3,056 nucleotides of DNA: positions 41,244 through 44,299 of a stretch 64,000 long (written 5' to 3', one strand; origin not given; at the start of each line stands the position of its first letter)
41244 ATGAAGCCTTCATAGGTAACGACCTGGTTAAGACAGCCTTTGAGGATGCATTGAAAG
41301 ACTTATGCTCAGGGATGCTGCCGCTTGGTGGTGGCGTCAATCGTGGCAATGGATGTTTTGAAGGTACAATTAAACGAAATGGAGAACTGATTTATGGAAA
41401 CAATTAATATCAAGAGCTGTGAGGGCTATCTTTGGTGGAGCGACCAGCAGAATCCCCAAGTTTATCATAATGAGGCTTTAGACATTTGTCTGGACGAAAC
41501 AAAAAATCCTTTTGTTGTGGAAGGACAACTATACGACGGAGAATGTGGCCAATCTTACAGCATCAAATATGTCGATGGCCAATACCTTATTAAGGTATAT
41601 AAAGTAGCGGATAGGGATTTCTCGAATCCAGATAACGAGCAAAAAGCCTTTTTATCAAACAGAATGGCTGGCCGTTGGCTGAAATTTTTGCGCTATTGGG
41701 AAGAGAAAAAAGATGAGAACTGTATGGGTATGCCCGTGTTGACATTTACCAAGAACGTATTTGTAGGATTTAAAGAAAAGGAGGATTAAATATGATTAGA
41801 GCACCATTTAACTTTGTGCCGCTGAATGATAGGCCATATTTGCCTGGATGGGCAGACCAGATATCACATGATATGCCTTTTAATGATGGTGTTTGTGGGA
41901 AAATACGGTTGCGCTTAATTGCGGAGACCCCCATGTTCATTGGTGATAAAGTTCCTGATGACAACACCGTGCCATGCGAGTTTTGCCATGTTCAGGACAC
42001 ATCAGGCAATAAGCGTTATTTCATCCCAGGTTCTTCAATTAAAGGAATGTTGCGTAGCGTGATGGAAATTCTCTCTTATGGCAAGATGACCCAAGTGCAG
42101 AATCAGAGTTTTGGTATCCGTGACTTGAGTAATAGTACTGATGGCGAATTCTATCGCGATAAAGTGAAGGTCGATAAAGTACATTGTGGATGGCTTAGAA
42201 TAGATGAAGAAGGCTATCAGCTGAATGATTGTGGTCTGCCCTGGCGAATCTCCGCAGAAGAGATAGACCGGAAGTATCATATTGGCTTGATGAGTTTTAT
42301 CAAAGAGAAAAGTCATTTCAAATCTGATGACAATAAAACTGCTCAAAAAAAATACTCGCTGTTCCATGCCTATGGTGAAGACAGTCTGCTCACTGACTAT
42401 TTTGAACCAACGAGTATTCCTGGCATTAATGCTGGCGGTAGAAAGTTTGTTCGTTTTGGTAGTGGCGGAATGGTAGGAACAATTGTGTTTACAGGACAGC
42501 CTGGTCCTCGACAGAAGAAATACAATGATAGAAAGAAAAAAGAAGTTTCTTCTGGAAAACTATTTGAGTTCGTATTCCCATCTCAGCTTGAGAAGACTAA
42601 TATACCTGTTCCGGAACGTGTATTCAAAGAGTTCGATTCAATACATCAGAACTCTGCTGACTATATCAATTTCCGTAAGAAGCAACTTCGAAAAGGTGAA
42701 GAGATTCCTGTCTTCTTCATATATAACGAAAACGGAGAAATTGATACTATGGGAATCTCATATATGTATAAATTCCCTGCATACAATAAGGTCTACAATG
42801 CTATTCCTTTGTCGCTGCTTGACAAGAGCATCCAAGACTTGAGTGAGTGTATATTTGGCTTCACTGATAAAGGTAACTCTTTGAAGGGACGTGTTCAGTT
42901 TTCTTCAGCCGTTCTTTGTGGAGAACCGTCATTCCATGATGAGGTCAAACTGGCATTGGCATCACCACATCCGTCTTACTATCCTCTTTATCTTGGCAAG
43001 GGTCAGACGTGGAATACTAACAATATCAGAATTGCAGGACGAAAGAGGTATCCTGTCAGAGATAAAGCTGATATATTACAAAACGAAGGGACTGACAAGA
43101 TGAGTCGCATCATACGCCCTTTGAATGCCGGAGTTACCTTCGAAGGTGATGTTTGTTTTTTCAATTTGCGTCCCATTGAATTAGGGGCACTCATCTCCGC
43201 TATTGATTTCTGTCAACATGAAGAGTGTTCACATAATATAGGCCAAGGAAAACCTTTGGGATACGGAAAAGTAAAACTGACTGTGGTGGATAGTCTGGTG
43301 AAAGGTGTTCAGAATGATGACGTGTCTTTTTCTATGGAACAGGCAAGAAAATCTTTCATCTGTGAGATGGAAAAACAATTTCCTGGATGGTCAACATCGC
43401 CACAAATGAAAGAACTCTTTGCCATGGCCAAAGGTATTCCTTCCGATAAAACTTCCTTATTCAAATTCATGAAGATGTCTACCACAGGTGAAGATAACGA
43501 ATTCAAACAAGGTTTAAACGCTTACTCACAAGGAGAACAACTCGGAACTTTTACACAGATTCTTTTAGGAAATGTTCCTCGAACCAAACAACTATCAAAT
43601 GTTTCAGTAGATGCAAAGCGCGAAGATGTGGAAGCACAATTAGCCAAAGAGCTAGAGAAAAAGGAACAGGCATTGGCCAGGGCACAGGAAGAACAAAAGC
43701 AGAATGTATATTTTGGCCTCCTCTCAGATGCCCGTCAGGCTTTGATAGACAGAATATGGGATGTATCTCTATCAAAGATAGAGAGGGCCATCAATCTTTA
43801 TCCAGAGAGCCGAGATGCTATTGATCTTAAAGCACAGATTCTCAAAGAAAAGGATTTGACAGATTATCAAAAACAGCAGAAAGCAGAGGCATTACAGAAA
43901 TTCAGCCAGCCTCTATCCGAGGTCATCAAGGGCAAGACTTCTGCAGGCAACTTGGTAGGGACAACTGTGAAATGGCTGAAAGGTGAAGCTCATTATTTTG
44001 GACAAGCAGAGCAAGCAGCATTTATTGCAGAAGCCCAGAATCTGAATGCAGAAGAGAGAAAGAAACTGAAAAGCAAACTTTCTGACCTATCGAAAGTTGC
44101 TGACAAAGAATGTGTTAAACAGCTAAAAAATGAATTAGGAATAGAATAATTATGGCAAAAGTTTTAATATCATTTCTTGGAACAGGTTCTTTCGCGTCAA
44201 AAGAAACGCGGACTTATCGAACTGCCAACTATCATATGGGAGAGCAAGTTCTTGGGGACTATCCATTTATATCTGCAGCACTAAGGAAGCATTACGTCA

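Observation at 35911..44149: Type III-D-variant effector with partly unfused subunits in a Bacteroidales genome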

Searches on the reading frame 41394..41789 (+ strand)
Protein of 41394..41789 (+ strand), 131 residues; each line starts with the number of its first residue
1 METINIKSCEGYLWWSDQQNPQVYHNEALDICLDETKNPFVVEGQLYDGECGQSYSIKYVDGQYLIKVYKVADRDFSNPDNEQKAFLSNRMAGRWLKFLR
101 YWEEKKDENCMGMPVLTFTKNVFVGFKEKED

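Call 4: search_protein_families(library=pfam, proteins=[window:41394-41789:+], max_evalue=0.01)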
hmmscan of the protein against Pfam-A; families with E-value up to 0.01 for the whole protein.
window:41394-41789:+ (131 aa): 0 families

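Call 5: search_protein_families(library=ncbifam, proteins=[window:41394-41789:+], max_evalue=0.01)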
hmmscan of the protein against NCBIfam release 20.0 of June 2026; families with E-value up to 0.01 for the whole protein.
window:41394-41789:+ (131 aa): 1 family
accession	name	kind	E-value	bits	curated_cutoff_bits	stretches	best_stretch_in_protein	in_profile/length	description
TIGR04423.1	casT3_TIGR04423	equivalog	3.2e-40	137.3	40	1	8-127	2-123/124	TIGR04423 family type III CRISPR-associated protein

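Call 6: search_protein_families(library=padloc, proteins=[window:41394-41789:+], max_evalue=0.01)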
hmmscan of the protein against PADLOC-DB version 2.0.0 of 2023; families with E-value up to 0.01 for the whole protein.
window:41394-41789:+ (131 aa): 6 families
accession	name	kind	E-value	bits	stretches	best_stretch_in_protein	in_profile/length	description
PDLC01537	Csx19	-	1e-47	159.6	1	2-128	2-126/126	CAS-III-D; effector_UNK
PDLC01522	Csx19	-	1e-45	153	1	5-127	8-125/126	CAS-III-D; effector_UNK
PDLC01049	Cas11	-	8.9e-35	117.9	1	1-130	1-122/123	core gene (cas11)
PDLC01520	Csx19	-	2.2e-29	100.3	1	5-130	12-122/123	CAS-III-D; effector_UNK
PDLC01538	Csx19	-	2.5e-11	42.1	1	2-73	14-82/144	CAS-III-D; effector_UNK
PDLC01521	Csx19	-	8.2e-10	37.6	1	7-128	16-127/131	CAS-III-D; effector_UNK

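Call 10: search_solved_structures(query=window:41394-41789:+, max_evalue=10, show_alignments=1)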
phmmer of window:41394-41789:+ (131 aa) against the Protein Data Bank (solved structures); distinct sequences matched with E-value up to 10: 3.
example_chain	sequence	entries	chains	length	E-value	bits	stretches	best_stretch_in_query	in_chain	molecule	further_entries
1eku_A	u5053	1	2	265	0.056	16.8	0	95-129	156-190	Interferon gamma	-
1fyh_A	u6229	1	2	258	0.058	16.7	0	95-129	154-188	Interferon gamma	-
3qtl_D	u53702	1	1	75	1.7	12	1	28-55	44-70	Kazal-type serine protease inhibitor SPI-1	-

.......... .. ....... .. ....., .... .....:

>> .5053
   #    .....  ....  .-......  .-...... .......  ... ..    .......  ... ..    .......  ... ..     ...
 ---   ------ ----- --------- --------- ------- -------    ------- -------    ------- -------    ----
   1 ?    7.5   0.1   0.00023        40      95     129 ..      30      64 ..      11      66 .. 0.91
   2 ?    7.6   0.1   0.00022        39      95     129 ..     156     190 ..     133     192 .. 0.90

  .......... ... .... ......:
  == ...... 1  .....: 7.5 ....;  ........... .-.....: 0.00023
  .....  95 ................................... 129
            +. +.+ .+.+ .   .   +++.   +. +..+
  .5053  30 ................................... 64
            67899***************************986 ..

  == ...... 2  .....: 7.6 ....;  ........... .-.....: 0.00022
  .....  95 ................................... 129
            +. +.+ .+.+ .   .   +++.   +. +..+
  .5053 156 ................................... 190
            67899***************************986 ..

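Call 47: search_solved_structures(query=A3, max_evalue=10, show_alignments=2)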
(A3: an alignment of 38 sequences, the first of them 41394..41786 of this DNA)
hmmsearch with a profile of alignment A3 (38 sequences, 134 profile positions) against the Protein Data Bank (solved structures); distinct sequences matched with E-value up to 10: 2.
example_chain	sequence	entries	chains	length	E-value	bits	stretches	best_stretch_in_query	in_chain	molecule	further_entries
7as6_A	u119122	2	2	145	0.17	15.1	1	56-124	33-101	Synaptotagmin-1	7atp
9d5n_H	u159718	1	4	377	1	12.6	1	71-116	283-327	TvFAP40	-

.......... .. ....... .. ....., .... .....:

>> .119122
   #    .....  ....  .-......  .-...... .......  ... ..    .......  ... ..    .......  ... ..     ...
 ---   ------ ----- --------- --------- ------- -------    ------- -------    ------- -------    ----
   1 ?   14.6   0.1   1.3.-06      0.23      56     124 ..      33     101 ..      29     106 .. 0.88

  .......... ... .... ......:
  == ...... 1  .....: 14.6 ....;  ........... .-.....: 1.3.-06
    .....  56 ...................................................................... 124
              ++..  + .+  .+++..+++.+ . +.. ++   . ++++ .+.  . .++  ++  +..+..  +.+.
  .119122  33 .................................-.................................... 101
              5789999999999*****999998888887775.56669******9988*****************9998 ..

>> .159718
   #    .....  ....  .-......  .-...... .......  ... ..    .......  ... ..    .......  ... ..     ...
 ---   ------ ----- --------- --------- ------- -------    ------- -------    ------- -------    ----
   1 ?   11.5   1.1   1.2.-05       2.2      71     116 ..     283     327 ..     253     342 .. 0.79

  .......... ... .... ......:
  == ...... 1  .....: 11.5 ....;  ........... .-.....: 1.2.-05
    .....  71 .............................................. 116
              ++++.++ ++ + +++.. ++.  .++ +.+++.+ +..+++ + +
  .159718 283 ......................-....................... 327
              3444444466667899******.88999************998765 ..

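Call 82: search_protein_representatives(protein=window:41394-41789:+)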
Query: 131 residues. Proteins with E-value up to 0.001 (for the whole library): 531; up to 1e-10: 298; up to 1e-30: 9. The best 150 are listed.
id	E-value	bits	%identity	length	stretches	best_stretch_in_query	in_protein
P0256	1.7e-39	151.3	58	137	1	8-128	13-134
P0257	9.3e-38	145.7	52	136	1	7-128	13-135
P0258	1.4e-35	138.6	68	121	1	1-91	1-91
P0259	2.6e-35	137.8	58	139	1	7-127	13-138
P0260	1.2e-34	135.6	52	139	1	8-131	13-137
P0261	4.4e-32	127.3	62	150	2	82-127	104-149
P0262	8.4e-32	126.4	56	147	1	8-131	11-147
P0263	2.4e-31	124.9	52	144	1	8-131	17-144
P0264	6.4e-31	123.5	53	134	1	9-127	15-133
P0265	5.4e-29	117.3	50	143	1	1-127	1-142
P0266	6.9e-29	116.9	46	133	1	9-127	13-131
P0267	7.7e-29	116.8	53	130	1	7-127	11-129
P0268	1.2e-27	113.0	49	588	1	7-126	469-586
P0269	1.6e-27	112.5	47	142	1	8-128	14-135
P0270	1.8e-27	112.3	45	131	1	9-129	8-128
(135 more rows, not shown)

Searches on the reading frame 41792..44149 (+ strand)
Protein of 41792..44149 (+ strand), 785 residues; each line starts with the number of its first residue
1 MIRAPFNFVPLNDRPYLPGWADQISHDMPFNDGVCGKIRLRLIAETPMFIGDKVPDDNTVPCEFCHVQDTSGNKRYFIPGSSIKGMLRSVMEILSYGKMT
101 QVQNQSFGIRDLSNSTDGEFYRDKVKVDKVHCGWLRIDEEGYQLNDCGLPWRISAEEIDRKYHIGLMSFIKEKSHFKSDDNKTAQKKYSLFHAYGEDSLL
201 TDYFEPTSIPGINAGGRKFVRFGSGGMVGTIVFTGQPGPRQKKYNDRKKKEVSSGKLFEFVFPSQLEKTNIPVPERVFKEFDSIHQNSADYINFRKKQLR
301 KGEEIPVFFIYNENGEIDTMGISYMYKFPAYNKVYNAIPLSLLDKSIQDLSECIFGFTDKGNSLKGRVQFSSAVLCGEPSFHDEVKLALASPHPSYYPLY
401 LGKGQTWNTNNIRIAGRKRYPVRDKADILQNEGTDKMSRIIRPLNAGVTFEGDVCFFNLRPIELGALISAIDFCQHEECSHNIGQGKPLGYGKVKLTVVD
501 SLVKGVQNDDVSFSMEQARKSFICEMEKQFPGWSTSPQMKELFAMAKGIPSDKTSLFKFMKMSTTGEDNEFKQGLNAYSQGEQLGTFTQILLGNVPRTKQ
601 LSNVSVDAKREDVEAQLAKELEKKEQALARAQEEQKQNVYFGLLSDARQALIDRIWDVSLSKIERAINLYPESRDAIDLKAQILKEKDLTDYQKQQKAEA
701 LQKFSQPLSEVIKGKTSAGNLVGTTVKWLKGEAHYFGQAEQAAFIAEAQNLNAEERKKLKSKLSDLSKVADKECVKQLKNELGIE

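Call 4: search_protein_families(library=pfam, proteins=[window:41792-44149:+], max_evalue=0.01)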
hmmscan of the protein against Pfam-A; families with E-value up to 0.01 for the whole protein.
window:41792-44149:+ (785 aa): 1 family
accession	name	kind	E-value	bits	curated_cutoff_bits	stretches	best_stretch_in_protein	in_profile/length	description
PF03787.20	RAMPs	-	3.3e-12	47.7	22.1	2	44-97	4-52/189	RAMP superfamily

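Call 5: search_protein_families(library=ncbifam, proteins=[window:41792-44149:+], max_evalue=0.01)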
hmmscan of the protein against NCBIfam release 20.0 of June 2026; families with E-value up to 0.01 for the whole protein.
window:41792-44149:+ (785 aa): 7 families
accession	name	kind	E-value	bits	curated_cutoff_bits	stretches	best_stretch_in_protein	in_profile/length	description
TIGR03986.1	TIGR03986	equivalog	1.9e-82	278.5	161.35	1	5-546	1-566/568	TIGR03986 family type III CRISPR-associated RAMP protein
NF041225.1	Cas_III-E_gRAMP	equivalog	6.9e-17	60.2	700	2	364-572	1398-1612/1636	type III-E CRISPR-associated gRAMP effector Cas7-11e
NF049957.1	Cas_III-I_gRAMP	exception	2.4e-05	22.5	800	0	437-500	965-1026/1076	type III-I CRISPR-associated gRAMP effector Cas7-11i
TIGR02581.1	cas_cyan_RAMP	equivalog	9.4e-05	22.2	108.05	1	41-94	9-59/216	type III CRISPR-associated RAMP protein Csx7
TIGR01899.1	cas_TM1807_csm5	equivalog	0.0001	21.9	38.3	1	60-92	99-126/364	type III-A CRISPR-associated RAMP protein Csm5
NF041522.1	TPR_sll0314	equivalog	0.0023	17.2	225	1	657-709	197-249/275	Sll0314/Alr1548 family TPR repeat-containing protein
TIGR02582.1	cas7_TM1809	equivalog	0.0087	16.1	90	0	75-96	42-63/203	type III-A CRISPR-associated RAMP protein Csm3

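Call 6: search_protein_families(library=padloc, proteins=[window:41792-44149:+], max_evalue=0.01)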
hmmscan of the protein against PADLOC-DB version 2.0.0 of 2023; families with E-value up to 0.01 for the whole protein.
window:41792-44149:+ (785 aa): 27 families (the best 25 are shown)
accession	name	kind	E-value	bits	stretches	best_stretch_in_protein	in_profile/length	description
PDLC02108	Cas7_IIId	-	4.3e-152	506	1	1-627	1-498/540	-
PDLC01407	Csm3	-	2.6e-88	295.5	1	2-583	5-508/519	"CAS-III-A,CAS-III-D; effector_G7"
PDLC01013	Csm3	-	6.6e-72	241.4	1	2-547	16-584/650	Csm3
PDLC02114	Cas7_IIId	-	1.3e-62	210.3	1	3-497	16-447/546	-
PDLC02116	Cas7_IIId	-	4.8e-51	172.3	2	290-637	290-614/617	-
PDLC02109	Cas7_IIId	-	9.3e-40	135.2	1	5-529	9-472/544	-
PDLC01220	gRAMP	-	1.6e-18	63.7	2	363-523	1273-1432/1494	CAS-III-E; effector_UNK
PDLC01016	Csm3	-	9e-13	47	1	43-495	4-189/189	Csm3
PDLC01613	Csm3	-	5e-12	45.1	1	44-495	4-177/177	"CAS-III-A,CAS-III-D; effector_G7"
PDLC01442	Csm3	-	3.9e-10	37.9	1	38-99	10-66/208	"CAS-III-A,CAS-III-D; effector_G7"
PDLC01339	Csm3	-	1e-08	34.4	1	45-223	2-126/163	"CAS-III-A,CAS-III-D; effector_G7"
PDLC01015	Csm3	-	2.9e-08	33.1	1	45-262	2-137/178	Csm3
PDLC01017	Csm3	-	2.6e-05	22.1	1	77-100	49-72/257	Csm3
PDLC01296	Csm3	-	2.7e-05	22.2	1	73-94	35-56/192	"CAS-III-A,CAS-III-D; effector_G7"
PDLC01020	Csm5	-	2.7e-05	21.9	1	60-92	99-126/364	CRISPR type III-A/MTUBE-associated RAMP protein Csm5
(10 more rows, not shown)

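Call 8: search_solved_structures(query=window:41792-44149:+, max_evalue=1)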
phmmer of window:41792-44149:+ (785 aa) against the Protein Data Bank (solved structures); distinct sequences matched with E-value up to 1: 19.
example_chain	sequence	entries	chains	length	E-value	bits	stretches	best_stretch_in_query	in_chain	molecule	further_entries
8d97_A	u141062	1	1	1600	1e-09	40.5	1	406-545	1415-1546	RAMP superfamily protein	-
8d9f_B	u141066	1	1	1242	1.6e-09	39.9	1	431-545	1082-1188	RAMP superfamily protein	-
8s9t_E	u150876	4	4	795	6.3e-09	37.9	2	412-498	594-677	TIGR03986 family CRISPR-associated RAMP protein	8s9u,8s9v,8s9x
8d9h_B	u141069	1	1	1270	1.5e-08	36.7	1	433-503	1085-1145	RAMP superfamily protein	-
8d9e_B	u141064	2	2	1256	1.6e-08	36.6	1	431-503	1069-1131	RAMP superfamily protein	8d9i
8d9g_B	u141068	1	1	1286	5.8e-08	34.8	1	433-503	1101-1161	RAMP superfamily protein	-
8gna_A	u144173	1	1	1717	9.4e-08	34.1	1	431-503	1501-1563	RAMP superfamily protein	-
8d8n_B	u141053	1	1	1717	9.4e-08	34.1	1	431-503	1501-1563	RAMP superfamily protein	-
7x7r_A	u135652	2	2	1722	9.5e-08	34.1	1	431-503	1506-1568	RAMP superfamily protein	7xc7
7x7a_A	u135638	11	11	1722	9.5e-08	34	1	431-503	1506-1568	RAMP superfamily protein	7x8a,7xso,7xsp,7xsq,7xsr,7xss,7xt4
7y80_A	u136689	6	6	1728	9.6e-08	34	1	431-503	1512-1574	RAMP superfamily protein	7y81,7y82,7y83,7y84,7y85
9wxh_D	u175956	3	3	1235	4.2e-07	31.9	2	438-499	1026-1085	TIGR03986 family CRISPR-associated RAMP protein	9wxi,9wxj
7yn9_A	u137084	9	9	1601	1.7e-06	29.9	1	437-498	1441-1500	CRISPR-associated RAMP family protein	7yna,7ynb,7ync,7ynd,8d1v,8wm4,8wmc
8eex_A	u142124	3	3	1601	1.7e-06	29.9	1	437-498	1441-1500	Cas7-11 | CRISPR-associated RAMP family protein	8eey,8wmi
8gs2_A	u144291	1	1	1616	1.7e-06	29.9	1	437-498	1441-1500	CRISPR-associated RAMP family protein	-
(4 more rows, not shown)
